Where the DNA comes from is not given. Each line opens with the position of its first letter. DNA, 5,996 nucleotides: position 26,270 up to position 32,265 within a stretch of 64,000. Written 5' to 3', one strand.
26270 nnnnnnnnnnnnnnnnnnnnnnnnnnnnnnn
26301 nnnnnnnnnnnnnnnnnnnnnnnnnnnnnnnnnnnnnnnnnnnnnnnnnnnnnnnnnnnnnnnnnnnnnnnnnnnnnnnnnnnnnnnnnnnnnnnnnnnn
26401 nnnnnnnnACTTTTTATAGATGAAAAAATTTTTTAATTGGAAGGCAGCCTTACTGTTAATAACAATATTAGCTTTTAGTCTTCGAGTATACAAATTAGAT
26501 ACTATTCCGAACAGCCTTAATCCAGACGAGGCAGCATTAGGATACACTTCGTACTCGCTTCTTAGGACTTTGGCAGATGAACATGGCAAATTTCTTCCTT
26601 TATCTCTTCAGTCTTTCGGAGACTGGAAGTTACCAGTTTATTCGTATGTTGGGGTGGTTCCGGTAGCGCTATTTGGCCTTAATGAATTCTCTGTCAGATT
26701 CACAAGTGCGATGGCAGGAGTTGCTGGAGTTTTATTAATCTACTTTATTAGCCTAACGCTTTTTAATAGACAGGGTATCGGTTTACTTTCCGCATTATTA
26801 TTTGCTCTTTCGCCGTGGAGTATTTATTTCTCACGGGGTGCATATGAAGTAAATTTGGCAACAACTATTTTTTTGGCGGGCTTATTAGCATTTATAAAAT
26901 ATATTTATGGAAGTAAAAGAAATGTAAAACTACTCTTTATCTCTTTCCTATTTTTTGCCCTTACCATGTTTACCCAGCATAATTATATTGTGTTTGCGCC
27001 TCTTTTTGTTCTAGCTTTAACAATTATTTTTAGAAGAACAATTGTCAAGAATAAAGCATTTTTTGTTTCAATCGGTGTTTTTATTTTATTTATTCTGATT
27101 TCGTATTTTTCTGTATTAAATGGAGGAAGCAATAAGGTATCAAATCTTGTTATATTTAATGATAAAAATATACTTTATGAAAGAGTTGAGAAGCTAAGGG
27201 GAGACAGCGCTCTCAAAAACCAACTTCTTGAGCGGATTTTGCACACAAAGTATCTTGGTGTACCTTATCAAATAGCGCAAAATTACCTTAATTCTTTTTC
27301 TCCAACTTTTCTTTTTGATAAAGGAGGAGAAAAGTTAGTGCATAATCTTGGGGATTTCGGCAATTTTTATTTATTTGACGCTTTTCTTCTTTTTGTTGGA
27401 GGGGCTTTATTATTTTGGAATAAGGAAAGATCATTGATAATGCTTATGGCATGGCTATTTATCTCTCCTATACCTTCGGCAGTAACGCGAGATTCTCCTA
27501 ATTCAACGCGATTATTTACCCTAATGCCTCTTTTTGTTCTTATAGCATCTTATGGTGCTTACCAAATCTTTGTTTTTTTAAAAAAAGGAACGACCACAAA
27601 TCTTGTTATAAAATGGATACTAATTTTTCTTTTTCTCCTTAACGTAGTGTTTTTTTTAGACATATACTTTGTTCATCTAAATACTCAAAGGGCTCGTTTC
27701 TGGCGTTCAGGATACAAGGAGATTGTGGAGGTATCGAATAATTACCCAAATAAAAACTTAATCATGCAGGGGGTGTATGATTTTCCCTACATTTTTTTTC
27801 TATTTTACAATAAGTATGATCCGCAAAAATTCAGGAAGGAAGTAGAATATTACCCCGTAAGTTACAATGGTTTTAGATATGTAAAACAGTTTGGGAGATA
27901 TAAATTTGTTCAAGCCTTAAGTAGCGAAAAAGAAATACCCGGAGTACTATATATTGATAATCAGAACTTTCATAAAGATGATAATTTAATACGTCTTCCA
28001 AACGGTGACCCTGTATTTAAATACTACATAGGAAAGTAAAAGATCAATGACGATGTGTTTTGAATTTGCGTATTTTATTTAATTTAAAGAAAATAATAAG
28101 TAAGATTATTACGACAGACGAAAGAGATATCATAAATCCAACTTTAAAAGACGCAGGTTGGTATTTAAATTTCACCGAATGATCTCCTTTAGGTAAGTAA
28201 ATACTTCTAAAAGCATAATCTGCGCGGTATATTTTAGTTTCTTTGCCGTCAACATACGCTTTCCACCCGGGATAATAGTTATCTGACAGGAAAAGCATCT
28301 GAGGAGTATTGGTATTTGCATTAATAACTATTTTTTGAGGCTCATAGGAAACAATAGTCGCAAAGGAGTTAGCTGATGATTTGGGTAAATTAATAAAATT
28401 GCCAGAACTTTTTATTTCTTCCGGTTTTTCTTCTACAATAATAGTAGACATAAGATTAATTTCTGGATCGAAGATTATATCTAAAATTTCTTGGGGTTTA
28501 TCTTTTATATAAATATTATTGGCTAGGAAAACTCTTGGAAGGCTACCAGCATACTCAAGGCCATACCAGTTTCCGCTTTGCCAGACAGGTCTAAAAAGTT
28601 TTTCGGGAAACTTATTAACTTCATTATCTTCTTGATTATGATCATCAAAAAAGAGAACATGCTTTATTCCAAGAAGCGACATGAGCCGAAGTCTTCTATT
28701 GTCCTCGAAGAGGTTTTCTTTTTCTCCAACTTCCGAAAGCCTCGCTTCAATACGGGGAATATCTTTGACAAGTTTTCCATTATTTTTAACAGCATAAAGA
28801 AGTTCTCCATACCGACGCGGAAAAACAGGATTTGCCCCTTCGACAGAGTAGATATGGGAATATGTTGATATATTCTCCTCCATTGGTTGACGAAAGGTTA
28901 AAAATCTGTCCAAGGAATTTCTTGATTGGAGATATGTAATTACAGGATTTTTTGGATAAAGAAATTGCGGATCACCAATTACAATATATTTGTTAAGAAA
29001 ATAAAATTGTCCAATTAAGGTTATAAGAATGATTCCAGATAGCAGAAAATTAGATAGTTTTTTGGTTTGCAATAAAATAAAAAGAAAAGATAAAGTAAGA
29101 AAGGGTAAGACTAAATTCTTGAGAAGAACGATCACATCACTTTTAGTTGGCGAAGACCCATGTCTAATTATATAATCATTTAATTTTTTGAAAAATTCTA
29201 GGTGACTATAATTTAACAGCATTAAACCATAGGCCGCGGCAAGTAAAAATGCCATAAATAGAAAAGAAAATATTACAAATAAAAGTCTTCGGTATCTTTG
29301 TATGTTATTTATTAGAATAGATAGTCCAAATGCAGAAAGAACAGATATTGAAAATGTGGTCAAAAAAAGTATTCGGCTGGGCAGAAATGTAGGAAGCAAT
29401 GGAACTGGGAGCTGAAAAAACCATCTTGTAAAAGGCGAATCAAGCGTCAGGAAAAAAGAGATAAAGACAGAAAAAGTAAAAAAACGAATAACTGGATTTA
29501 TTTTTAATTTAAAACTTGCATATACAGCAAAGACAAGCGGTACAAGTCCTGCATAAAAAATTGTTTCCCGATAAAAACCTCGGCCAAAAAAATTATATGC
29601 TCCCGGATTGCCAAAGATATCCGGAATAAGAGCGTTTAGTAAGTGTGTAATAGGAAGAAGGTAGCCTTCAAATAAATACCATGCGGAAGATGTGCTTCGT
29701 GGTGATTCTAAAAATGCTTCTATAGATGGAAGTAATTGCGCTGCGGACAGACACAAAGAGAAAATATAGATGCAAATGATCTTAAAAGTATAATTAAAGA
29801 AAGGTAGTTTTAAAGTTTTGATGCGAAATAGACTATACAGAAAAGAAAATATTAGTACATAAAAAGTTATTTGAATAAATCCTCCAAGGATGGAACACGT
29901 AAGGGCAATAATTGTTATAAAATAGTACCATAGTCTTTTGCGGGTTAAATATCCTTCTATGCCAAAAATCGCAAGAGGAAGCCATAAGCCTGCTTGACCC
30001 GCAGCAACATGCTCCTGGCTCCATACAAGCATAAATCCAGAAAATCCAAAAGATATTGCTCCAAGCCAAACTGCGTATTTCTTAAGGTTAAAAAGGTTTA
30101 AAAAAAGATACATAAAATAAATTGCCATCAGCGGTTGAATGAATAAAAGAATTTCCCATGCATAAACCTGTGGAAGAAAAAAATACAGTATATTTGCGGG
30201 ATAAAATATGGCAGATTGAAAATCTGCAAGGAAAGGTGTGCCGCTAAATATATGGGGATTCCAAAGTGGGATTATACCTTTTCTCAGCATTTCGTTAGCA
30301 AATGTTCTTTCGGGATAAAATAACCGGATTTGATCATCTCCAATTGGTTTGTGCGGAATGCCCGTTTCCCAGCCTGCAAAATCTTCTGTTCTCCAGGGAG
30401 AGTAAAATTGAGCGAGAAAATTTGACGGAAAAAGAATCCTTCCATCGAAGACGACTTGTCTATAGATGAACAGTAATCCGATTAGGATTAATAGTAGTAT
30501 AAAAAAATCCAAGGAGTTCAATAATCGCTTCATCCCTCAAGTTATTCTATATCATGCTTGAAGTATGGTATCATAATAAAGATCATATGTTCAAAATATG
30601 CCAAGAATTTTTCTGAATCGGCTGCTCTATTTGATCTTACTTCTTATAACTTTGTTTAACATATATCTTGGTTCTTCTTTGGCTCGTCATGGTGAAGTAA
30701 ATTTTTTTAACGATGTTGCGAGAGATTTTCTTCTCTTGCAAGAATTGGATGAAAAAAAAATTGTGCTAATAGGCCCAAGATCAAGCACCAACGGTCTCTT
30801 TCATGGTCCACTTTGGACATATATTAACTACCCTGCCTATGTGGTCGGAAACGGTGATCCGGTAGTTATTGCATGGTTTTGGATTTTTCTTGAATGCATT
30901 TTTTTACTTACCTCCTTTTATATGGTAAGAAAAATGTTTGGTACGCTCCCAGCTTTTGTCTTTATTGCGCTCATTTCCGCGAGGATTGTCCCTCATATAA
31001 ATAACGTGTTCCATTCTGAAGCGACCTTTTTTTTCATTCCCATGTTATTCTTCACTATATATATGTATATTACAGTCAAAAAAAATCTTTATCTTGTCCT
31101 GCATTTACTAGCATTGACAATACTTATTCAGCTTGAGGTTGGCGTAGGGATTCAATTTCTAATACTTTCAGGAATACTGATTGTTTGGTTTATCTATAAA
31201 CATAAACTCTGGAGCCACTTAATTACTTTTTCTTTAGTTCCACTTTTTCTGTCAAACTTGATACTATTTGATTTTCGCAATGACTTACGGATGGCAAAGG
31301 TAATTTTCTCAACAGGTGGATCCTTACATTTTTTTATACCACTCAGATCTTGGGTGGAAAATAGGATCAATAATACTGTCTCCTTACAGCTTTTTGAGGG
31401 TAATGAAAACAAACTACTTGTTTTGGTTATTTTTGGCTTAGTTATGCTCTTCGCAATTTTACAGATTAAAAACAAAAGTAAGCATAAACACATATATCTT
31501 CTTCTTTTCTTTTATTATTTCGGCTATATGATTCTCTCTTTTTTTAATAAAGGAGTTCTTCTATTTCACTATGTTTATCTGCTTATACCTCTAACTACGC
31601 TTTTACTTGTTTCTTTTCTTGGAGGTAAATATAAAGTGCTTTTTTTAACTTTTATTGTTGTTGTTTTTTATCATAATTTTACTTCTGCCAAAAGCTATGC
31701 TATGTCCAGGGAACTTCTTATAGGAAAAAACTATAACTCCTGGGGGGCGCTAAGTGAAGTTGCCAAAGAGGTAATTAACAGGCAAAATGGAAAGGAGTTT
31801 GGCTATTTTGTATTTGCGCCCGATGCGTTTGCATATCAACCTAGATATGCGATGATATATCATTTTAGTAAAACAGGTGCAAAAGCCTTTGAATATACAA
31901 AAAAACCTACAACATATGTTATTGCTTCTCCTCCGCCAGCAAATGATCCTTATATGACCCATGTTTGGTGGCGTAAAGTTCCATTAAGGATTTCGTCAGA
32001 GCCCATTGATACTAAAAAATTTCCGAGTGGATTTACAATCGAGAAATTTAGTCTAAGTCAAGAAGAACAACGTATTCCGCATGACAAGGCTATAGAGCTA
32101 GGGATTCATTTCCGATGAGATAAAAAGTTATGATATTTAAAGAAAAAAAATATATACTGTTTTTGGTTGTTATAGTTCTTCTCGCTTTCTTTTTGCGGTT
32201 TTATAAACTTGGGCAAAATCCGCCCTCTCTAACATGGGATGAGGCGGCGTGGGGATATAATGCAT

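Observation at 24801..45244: Family D: seven paralogues of an apparently uncharacterised polytopic membrane family with an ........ ... LIGP ... GPxWYY signature (four in tandem at 35436-41320)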

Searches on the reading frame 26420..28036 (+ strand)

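Call 8: search_protein_families(library=pfam, proteins=[window:26420-28036:+], max_evalue=0.001)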
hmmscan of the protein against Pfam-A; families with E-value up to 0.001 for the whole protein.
window:26420-28036:+ (539 aa): 2 families
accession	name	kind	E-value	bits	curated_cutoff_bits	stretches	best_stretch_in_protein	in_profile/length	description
PF13231.12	PMT_2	-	3.3e-11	44.1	26.1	1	72-225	4-155/160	Dolichyl-phosphate-mannose-protein mannosyltransferase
PF02366.24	PMT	-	1.7e-05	25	22.7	1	13-208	2-205/245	Dolichyl-phosphate-mannose-protein mannosyltransferase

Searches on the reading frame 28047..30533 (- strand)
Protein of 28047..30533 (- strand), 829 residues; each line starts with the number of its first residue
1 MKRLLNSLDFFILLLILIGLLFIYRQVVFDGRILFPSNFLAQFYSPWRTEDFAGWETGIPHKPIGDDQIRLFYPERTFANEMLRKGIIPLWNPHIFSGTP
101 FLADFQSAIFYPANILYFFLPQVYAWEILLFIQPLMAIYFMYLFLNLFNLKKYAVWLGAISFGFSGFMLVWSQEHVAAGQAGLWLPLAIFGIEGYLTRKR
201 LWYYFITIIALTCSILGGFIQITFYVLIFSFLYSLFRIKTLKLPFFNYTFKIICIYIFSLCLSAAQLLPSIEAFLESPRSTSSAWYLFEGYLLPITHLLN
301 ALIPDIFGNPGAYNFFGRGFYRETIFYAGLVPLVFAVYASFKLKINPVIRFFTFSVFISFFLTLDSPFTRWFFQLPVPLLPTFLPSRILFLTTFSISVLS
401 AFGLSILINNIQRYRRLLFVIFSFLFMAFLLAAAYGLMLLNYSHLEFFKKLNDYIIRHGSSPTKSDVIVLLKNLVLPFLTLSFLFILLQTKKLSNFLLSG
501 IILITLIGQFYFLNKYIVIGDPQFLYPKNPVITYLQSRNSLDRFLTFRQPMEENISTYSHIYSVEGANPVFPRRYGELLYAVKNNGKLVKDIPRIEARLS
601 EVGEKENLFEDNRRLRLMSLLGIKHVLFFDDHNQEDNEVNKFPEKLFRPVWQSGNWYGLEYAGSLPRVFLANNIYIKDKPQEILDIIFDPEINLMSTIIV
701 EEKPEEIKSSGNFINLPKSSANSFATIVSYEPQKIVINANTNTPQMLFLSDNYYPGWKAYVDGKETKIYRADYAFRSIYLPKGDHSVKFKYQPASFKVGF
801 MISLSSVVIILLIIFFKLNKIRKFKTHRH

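Call 8: search_protein_families(library=pfam, proteins=[window:28047-30533:-], max_evalue=0.001)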
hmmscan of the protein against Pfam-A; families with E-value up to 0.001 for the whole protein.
window:28047-30533:- (829 aa): 1 family
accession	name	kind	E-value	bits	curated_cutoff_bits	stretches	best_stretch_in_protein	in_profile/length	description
PF09586.16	YfhO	-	5.3e-31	108.2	28.5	2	725-803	756-835/835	Bacterial membrane protein YfhO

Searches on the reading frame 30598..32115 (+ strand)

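Call 3: search_protein_families(library=pfam, proteins=[window:30598-32115:+], max_evalue=1)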
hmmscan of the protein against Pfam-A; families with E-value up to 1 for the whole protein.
window:30598-32115:+ (506 aa): 1 family
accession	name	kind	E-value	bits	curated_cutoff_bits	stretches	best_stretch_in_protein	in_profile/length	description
PF11992.13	TgpA_N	-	0.00036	20.1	30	1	170-340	7-144/333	TgpA N-terminal domain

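Call 4: search_protein_families(library=ncbifam, proteins=[window:30598-32115:+], max_evalue=1)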
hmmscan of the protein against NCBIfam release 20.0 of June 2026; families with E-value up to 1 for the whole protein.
window:30598-32115:+ (506 aa): 0 families
